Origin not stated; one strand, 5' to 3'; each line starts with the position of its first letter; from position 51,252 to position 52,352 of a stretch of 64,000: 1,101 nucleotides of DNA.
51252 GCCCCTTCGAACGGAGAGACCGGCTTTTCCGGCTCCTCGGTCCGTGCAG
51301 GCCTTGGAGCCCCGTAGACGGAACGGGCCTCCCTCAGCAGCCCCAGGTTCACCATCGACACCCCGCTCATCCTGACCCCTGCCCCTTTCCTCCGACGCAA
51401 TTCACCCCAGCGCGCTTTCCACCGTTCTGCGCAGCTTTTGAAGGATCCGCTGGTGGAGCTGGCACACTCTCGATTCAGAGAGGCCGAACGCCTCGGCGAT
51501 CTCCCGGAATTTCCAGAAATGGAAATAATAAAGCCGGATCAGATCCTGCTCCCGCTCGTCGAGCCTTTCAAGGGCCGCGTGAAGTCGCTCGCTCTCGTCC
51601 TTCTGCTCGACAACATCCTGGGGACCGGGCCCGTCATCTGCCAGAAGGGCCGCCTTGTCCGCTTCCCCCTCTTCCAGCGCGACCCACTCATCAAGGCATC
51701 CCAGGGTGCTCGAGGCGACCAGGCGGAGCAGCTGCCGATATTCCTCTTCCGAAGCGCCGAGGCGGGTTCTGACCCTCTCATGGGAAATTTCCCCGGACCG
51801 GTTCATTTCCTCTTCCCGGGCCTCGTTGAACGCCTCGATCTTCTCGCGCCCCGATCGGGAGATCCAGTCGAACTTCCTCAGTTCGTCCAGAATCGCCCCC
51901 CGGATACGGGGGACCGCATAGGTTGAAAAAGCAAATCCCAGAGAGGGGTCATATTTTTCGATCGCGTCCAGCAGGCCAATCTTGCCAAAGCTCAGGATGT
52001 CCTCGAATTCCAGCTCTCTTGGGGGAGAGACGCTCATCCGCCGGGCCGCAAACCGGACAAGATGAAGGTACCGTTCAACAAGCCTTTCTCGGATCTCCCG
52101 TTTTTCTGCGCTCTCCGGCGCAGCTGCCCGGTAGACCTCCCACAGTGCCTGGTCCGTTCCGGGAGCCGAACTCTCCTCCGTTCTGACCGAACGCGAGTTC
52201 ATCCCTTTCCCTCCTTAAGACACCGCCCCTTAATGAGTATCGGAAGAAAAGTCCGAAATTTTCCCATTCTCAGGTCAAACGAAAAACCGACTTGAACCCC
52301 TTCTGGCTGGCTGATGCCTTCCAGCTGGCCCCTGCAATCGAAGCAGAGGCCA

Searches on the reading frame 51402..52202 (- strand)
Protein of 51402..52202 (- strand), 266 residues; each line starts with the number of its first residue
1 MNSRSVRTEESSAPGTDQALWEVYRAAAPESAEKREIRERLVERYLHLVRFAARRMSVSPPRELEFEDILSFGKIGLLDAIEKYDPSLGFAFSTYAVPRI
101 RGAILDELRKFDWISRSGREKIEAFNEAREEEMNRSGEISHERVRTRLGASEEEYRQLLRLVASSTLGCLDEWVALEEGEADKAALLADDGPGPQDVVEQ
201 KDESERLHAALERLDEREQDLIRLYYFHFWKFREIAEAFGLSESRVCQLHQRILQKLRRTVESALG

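Call 7: search_protein_families(library=pfam, proteins=[window:51402-52202:-], max_evalue=0.001)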
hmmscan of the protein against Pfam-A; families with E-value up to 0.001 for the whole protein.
window:51402-52202:- (266 aa): 3 families
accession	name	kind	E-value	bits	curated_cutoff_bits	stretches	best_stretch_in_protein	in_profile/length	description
PF04542.20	Sigma70_r2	-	9.6e-16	57.8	24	1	41-113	1-70/71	Sigma-70 region 2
PF04545.22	Sigma70_r4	-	1.7e-14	53.5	24.1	1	210-258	1-49/50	Sigma-70, region 4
PF08281.18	Sigma70_r4_2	-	4.9e-10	39.3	25.7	1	205-257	2-54/54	Sigma-70, region 4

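Call 21: search_protein_families(library=ncbifam, proteins=[window:51402-52202:-], max_evalue=0.00001)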
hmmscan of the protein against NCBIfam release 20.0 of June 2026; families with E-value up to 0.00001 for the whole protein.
window:51402-52202:- (266 aa): 51 families (the best 25 are shown)
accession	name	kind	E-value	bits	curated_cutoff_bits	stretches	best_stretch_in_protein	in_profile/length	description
TIGR02479.1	FliA_WhiG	subfamily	2e-60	204.3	189.6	1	41-261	1-223/224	FliA/WhiG family RNA polymerase sigma factor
NF004935.0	PRK06288.1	equivalog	7.2e-58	196.3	343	1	6-261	8-262/270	RNA polymerase sigma factor WhiG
NF005413.0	PRK06986.1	subfamily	1e-55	189.2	201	1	32-262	9-237/241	RNA polymerase sigma factor FliA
NF005809.0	PRK07670.1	equivalog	1.4e-48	165.7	326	1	17-263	9-252/255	FliA/WhiG family RNA polymerase sigma factor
NF009091.0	PRK12427.1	equivalog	6.9e-37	127.3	339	1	39-261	18-231/233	FliA/WhiG family RNA polymerase sigma factor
TIGR02937.1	sigma70-ECF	superfamily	3.5e-36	124.3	42.9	1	37-259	2-163/165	sigma-70 family RNA polymerase sigma factor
NF004572.0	PRK05911.1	equivalog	1.9e-33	115.9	378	1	31-263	18-255/257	RNA polymerase sigma factor sigma-28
TIGR02980.1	SigBFG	subfamily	1.5e-32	113.2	234.35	1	35-261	2-226/227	SigB/SigF/SigG family RNA polymerase sigma factor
NF005644.0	PRK07408.1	subfamily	1.4e-27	97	261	1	32-263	23-255/258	RNA polymerase sigma factor SigF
TIGR02885.1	spore_sigF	equivalog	7.5e-24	84.8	321.45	1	34-260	9-230/231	RNA polymerase sporulation sigma factor SigF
TIGR02394.1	rpoS_proteo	equivalog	4.8e-23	82.1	378.7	1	32-263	42-276/285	RNA polymerase sigma factor RpoS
TIGR02941.1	Sigma_B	equivalog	5.6e-23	81.7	315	1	33-261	26-253/255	RNA polymerase sigma factor SigB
TIGR02997.1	Sig70-cyanoRpoD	subfamily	5.8e-22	78.3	384.5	1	34-258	72-298/298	RNA polymerase sigma factor, RpoD/SigA family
NF004052.0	PRK05572.1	subfamily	6.5e-22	78.3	311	1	34-262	30-251/252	SigF/SigG family RNA polymerase sporulation sigma factor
NF004207.0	PRK05657.1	equivalog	4.3e-20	72.3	394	1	33-263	86-319/329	RNA polymerase sigma factor RpoS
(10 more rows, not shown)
